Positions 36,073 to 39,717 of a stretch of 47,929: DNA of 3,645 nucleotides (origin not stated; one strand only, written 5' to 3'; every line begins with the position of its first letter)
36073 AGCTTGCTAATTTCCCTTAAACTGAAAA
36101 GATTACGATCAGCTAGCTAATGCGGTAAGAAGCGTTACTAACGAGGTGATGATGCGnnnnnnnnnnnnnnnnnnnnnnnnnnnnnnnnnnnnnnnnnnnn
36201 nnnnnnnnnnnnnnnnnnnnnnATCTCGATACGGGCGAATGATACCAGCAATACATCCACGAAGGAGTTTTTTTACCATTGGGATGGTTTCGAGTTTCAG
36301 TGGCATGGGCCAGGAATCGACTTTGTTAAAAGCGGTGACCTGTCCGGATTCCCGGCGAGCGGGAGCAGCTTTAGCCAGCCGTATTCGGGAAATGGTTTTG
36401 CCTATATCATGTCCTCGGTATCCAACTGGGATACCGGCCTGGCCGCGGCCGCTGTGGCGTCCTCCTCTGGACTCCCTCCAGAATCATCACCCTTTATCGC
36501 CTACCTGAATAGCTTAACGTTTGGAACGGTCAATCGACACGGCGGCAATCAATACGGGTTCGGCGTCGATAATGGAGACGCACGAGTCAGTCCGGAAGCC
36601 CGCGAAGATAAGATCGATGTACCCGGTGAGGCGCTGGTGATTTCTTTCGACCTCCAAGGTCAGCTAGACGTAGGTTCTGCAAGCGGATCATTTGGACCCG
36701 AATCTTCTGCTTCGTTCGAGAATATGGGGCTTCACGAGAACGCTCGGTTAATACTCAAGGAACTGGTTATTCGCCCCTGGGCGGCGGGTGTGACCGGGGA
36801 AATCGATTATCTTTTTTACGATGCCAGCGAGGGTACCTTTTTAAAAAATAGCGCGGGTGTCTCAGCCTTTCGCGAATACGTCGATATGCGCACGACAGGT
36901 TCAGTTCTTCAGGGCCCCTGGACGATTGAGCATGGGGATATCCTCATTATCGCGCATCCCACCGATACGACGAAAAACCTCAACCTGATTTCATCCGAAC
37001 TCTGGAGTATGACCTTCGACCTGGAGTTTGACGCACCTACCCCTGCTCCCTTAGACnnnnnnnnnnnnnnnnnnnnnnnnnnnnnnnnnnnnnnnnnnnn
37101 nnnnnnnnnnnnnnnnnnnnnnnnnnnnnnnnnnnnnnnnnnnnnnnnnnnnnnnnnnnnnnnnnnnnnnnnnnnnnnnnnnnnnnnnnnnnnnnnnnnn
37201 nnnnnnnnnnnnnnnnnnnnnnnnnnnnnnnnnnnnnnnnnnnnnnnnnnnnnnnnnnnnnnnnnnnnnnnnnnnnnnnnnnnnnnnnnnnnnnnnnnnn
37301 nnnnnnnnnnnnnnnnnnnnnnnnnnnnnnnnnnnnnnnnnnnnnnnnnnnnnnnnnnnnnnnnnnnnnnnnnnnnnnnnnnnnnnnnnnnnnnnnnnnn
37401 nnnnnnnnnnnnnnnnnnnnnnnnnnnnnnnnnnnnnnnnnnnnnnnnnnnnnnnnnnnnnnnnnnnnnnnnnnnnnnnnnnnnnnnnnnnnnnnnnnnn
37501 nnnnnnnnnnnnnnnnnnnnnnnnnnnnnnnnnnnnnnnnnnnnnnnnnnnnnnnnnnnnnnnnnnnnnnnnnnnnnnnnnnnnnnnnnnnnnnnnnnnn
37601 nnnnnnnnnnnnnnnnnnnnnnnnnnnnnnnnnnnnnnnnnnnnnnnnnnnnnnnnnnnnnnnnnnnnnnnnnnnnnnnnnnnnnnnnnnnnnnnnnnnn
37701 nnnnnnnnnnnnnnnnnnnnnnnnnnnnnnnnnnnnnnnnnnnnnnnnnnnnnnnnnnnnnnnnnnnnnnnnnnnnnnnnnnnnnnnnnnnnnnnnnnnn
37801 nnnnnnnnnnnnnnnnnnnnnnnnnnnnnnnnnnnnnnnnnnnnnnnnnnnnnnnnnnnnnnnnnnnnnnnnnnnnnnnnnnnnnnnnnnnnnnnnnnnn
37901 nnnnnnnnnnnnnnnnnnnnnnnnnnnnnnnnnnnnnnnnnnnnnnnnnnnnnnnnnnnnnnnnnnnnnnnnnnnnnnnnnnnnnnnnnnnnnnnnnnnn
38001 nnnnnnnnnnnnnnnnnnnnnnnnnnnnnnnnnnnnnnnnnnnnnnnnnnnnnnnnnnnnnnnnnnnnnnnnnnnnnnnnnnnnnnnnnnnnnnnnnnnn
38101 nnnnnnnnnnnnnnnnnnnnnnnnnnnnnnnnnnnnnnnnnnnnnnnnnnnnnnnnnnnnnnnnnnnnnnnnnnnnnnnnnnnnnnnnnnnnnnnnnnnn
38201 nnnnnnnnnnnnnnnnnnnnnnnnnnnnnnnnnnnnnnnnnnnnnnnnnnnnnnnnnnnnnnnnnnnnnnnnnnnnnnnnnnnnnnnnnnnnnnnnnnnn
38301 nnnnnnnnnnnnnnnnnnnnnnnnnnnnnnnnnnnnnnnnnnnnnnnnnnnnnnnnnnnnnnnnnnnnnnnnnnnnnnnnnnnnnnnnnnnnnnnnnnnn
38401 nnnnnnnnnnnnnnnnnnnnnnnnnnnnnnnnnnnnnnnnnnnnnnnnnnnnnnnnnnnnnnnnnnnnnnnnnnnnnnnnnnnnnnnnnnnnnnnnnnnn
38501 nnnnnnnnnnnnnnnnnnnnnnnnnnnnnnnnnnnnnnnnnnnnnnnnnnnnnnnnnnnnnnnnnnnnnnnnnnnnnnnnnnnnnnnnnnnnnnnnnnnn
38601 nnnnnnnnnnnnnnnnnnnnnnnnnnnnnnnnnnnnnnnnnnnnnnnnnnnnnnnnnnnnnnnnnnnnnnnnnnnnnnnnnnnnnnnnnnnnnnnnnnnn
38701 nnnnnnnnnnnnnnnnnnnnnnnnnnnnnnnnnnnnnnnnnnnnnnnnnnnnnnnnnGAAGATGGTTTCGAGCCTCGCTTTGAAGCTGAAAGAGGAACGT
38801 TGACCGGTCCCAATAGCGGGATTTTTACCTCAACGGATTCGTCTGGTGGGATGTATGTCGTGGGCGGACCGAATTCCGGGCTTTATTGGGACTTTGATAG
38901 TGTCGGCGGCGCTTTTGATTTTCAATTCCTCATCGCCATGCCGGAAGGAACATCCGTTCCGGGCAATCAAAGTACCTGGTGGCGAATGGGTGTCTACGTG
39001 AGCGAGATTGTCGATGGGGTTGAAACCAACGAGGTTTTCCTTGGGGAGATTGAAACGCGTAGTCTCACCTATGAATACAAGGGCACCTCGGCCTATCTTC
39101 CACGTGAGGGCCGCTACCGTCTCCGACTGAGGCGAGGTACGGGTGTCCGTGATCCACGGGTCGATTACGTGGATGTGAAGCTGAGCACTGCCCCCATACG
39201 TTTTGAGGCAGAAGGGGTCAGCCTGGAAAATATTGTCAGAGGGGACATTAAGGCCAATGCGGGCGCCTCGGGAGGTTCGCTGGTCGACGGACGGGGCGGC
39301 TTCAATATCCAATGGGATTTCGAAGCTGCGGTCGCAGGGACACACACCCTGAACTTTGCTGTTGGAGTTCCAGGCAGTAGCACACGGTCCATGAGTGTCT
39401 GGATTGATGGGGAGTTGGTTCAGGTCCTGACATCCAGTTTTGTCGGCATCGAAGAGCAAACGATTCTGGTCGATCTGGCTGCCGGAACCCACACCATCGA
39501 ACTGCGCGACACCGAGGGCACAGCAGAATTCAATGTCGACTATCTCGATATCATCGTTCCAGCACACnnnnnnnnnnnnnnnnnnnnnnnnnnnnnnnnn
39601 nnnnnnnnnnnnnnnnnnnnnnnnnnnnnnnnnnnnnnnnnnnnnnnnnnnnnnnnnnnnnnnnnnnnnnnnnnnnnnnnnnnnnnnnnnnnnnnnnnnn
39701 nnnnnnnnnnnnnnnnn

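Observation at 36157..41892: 1911-aa secreted mosaic protein embedded among sulfatases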

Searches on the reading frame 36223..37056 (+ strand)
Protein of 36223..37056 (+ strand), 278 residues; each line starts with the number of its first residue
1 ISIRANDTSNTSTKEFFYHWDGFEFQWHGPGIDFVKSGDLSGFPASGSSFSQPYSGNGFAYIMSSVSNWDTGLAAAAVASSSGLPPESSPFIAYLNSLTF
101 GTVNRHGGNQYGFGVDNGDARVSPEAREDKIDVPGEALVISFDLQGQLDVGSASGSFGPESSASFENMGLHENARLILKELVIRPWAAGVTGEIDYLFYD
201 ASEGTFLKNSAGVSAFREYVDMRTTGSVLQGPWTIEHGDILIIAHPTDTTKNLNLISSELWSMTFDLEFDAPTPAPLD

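Call 37: search_solved_structures(query=A5, max_evalue=10, show_alignments=1)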
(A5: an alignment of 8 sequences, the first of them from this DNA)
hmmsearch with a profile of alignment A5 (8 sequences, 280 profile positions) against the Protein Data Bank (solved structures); distinct sequences matched with E-value up to 10: 1.
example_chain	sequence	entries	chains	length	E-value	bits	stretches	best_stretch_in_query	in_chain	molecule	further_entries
1iow_A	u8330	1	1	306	0.64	12.5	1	147-200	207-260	D-ALA:D-ALA LIGASE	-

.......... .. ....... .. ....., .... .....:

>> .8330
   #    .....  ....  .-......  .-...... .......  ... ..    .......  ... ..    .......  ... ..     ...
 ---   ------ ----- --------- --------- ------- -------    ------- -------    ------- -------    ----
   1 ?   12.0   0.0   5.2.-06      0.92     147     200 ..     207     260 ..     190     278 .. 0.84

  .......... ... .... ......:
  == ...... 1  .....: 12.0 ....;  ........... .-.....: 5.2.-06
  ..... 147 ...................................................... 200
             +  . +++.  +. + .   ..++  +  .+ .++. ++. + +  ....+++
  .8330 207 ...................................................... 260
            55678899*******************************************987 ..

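Call 88: predict_structure(alignment_id=A5)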
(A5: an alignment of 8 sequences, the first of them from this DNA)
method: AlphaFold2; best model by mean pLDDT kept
length: 278 residues; sequences in the alignment: 8
mean_pLDDT: 69.9   pTM: 0.75
mean pLDDT of the five models: 69.9, 69.6, 63.7, 62.3, 61.7
residues with pLDDT >= 90: 62; 70-90: 105; 50-70: 41; < 50: 70
segments of 3 or more residues with pLDDT < 50: 1-54, 122-125, 152-160
pLDDT, mean of each block of 10 residues (from residue 1): 33 31 41 40 38 57 87 94 88 93 63 69 52 89 79 44 64 81 77 89 89 88 83 90 89 77 74 55
secondary structure, 60 per line:
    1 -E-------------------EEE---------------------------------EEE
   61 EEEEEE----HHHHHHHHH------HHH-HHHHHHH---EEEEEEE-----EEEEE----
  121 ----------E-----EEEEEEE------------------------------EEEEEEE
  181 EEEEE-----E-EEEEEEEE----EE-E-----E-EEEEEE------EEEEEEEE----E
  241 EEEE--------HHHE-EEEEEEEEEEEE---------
elements in order: E22-24 E58-66 H71-79 H90-96 E100-106 E112-116 E137-143 E174-185 E193-200 E216-221 E228-235 E240-244 E258-269
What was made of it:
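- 36223..37041 (+): N1 (aa 23-295): beta-sandwich domain of unknown family, specific to the subfamily. AF2 model pLDDT 69.9, pTM 0.75 (call 88).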

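Call 90: fold_search(model_id=the predicted structure, library=pdb)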
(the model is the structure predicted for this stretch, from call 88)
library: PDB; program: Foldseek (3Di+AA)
matches with E <= 10: 718; with E <= 0.001: 0
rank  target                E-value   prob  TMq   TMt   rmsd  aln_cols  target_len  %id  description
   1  4xup_F                3.4e-02  0.41  0.21  0.19  12.9       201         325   12  Structure of the N-terminal CBM22-1-CBM22-2 tandem domain from Paenibacillus barcinonensis Xyn10C (released 2015-06-03)
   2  4xup_A                3.6e-02  0.35  0.20  0.18  13.0       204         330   12  Structure of the N-terminal CBM22-1-CBM22-2 tandem domain from Paenibacillus barcinonensis Xyn10C (released 2015-06-03)
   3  4xup_E                4.2e-02  0.35  0.21  0.31  13.0       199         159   12  Structure of the N-terminal CBM22-1-CBM22-2 tandem domain from Paenibacillus barcinonensis Xyn10C (released 2015-06-03)
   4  4xuo_A                4.7e-02  0.30  0.21  0.32  12.2       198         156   12  Structure of the CBM22-1 xylan-binding domain from Paenibacillus barcinonensis Xyn10C (released 2015-06-03)
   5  7ufu_A                5.0e-02  0.21  0.21  0.08  13.2       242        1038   11  Cryo-EM Structure of Bl_Man38A nucleophile mutant in complex with mannose at 2.7 A (released 2022-11-16)
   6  7pnb_A                5.0e-02  0.15  0.18  0.23  13.9       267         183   12  Sulfolobus acidocaldarius 0406 filament. (released 2022-09-14)
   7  4ci7_A                6.6e-02  0.05  0.10  0.08  19.7       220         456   10  The crystal structure of the cysteine protease and lectin-like domains of Cwp84, a surface layer associated protein of (released 2014-05-14)
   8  4xup_D                8.8e-02  0.25  0.20  0.18  13.0       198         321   12  Structure of the N-terminal CBM22-1-CBM22-2 tandem domain from Paenibacillus barcinonensis Xyn10C (released 2015-06-03)
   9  7xyc_A                1.0e-01  0.13  0.16  0.10  12.2       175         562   12  CryoEM structure of Klebsiella phage Kp7 type II tail fiber gp52 in vitro (released 2023-06-07)
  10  4xvh                  1.3e-01  0.33  0.17  0.15  11.0       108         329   15  Crystal structure of a Corynascus thermopiles (Myceliophthora fergusii) carbohydrate esterase family 2 (CE2) enzyme plus (released 2015-02-11)
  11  4xup_B                1.3e-01  0.20  0.20  0.18  13.0       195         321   10  Structure of the N-terminal CBM22-1-CBM22-2 tandem domain from Paenibacillus barcinonensis Xyn10C (released 2015-06-03)
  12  8wc1                  1.5e-01  0.16  0.17  0.26  11.7       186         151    9  A carbohydrate binding domain of a putative pectate lyase (released 2024-09-18)
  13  7z47_G                1.6e-01  0.30  0.18  0.07   6.9       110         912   10  Tail of bacteriophage SU10 (released 2022-08-10)
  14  9vg1_C                1.7e-01  0.44  0.22  0.26   8.4       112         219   10  Structure of CVA6 empty capsid complexed with 3H7 Fab (released 2025-11-19)
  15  8r5y_C                1.7e-01  0.25  0.17  0.21   9.7       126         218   17  Structure of coxsackievirus B5 capsid (mutant CVB5F.cas.genogroupB) - A particle (released 2024-03-27)
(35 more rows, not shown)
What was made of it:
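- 36223..37041 (+): Foldseek finds nothing significant; best is CBM22 at E 0.034 (call 90).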

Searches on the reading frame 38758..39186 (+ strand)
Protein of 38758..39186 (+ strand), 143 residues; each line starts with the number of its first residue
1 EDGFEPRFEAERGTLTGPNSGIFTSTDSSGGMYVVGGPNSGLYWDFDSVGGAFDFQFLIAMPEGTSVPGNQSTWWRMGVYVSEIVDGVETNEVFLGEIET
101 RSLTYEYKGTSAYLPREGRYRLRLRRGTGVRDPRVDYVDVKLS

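Call 32: search_solved_structures(query=A2, max_evalue=10, show_alignments=1)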
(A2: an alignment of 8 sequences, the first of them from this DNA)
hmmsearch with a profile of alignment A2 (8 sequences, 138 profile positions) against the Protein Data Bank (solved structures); distinct sequences matched with E-value up to 10: 2.
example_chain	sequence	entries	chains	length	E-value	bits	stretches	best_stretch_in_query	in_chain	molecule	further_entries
7ehg_A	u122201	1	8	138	0.59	13.5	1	7-54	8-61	MiXBM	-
3pe9_A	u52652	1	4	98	0.81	13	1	26-76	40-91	Fibronectin(III)-like module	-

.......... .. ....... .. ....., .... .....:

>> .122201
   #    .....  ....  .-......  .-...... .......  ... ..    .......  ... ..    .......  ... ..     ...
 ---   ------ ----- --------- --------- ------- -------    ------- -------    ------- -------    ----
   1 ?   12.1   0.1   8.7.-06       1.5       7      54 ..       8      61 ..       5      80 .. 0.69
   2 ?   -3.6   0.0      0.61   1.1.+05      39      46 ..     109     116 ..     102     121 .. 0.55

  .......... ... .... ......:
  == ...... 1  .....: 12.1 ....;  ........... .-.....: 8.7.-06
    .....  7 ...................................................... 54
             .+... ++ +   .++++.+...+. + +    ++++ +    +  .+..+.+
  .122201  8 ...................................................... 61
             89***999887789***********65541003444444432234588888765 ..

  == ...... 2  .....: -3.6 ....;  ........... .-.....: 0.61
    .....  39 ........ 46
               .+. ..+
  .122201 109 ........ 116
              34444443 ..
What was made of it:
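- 38764..39180 (+): CBM35-like module 1 (aa 870-1008), divergent. No direct PDB hit (call 32).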

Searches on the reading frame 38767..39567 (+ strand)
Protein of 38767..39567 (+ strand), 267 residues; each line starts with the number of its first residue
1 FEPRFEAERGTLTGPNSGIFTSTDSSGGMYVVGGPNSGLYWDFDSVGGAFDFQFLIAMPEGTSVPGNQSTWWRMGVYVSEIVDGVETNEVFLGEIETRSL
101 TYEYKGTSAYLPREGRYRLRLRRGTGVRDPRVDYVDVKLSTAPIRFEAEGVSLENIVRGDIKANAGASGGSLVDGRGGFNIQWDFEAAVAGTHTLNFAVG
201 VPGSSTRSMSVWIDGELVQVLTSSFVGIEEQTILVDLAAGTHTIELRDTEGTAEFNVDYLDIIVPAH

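Call 13: search_solved_structures(query=window:38767-39567:+, max_evalue=10, show_alignments=2)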
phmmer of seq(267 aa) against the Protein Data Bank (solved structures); distinct sequences matched with E-value up to 10: 13.
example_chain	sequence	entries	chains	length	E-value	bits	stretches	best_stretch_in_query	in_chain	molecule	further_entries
3wnl_A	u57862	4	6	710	2.3e-05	27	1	140-260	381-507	Cycloisomaltooligosaccharide glucanotransferase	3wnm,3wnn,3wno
3wnk_A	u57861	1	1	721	3.2e-05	26.5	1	140-260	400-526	Cycloisomaltooligosaccharide glucanotransferase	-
3wnp_A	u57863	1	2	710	3.4e-05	26.5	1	140-260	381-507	Cycloisomaltooligosaccharide glucanotransferase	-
2w47_A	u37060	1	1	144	0.0008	22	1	142-262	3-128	LIPOLYTIC ENZYME, G-D-S-L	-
2w1w_A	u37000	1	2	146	0.00084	21.9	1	142-262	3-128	LIPOLYTIC ENZYME, G-D-S-L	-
2w3j_A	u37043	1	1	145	0.001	21.6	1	163-259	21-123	CARBOHYDRATE BINDING MODULE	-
5y28_A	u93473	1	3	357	0.0053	19.3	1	152-202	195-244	Periplasmic serine endoprotease DegP-like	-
7xs0_A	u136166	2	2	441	0.0076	18.8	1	152-199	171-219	Periplasmic serine endoprotease DegP-like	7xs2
5y2d_A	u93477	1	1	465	0.0081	18.7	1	152-199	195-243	Periplasmic serine endoprotease DegP-like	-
4s36_A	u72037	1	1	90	0.18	14.3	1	114-180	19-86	Phage baseplate protein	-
2w87_A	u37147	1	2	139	0.28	13.6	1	168-263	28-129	ESTERASE D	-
2w46_A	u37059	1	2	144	0.3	13.5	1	168-263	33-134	ESTERASE D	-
9xqd_J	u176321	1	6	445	1.3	11.5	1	31-110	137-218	PHIKZ157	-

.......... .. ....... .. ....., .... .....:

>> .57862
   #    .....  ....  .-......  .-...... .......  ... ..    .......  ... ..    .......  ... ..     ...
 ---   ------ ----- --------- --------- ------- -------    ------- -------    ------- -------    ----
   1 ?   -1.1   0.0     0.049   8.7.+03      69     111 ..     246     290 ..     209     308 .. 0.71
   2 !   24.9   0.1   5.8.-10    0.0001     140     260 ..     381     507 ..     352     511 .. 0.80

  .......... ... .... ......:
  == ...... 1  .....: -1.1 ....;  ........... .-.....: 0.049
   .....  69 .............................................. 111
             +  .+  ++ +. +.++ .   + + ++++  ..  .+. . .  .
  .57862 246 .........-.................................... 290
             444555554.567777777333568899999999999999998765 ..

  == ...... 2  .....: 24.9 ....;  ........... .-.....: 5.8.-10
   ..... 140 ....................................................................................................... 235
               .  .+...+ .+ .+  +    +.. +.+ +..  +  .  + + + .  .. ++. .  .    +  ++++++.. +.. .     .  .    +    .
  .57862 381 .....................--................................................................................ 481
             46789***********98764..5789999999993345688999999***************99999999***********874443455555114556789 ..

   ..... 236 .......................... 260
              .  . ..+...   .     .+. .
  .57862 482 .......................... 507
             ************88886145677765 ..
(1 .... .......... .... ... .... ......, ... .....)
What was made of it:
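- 39190..39558 (+): CBM35 module 2 (aa 1012-1134). Single-sequence hit to 3wnl at 2e-5 (call 13).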

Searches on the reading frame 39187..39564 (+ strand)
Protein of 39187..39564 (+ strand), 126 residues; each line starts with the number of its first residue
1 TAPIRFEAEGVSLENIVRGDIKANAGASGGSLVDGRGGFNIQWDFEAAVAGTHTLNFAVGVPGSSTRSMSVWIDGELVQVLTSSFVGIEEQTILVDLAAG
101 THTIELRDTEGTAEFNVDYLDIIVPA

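Call 33: search_solved_structures(query=A3, max_evalue=1)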
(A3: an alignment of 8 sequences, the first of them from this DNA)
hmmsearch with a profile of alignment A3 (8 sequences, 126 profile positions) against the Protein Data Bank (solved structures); distinct sequences matched with E-value up to 1: 25.
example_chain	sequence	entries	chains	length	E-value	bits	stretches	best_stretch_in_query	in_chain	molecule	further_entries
5x7o_A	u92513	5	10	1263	7.3e-16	61.5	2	30-123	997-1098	Glycoside hydrolase family 31 alpha-glucosidase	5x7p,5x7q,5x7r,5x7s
3wnk_A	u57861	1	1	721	1.5e-11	47.6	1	3-121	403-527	Cycloisomaltooligosaccharide glucanotransferase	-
3wnl_A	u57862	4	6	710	1.5e-11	47.6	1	3-121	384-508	Cycloisomaltooligosaccharide glucanotransferase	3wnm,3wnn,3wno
3wnp_A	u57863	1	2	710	4.3e-11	46.1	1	3-121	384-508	Cycloisomaltooligosaccharide glucanotransferase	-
2w3j_A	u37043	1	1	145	1.5e-08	37.9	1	30-121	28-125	CARBOHYDRATE BINDING MODULE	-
2w47_A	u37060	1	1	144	2.8e-08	37.1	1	2-122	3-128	LIPOLYTIC ENZYME, G-D-S-L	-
2w1w_A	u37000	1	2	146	2.9e-08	37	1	2-122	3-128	LIPOLYTIC ENZYME, G-D-S-L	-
2vzp_A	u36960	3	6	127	8e-07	32.3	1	3-121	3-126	EXO-BETA-D-GLUCOSAMINIDASE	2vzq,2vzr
2w87_A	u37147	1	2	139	4e-06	30.1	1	18-122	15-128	ESTERASE D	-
2w46_A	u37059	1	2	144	4.4e-06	29.9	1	18-122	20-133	ESTERASE D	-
9h6g_A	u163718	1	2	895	5.8e-06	29.5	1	5-120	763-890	Glycoside hydrolase family 98 domain-containing protein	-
9h6f_A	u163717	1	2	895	5.8e-06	29.5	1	5-120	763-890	Glycosyl hydrolase family 98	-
9h6h_A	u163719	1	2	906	5.9e-06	29.5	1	5-120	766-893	Glycosyl hydrolase family 98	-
2vzo_A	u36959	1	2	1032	6.3e-06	29.4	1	3-121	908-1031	EXO-BETA-D-GLUCOSAMINIDASE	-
2vzu_A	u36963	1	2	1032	6.3e-06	29.4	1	3-121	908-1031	EXO-BETA-D-GLUCOSAMINIDASE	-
4qb1_A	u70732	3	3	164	0.00061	23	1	5-122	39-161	Xyn30D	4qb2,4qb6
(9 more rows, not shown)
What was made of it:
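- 39190..39558 (+): Profile hits solved CBM35s: 5x7o 7e-16, 3wnk 1.5e-11, plus 2w3j, 2w47, 2vzp and 4qb1 (call 33).
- On CBM35 (CAZy carbohydrate-binding module family 35): Module 2 profile hits 5x7o, 3wnk, 2w3j, 2w47, 2vzp and 4qb1 over positions 3-122 (call 33).
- Checked: Second RFEAE...VDYLD module (aa 1012-1134): matches every solved CBM35, E down to 7e-16 (call 33).
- CBM35 modules are present (call 33).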
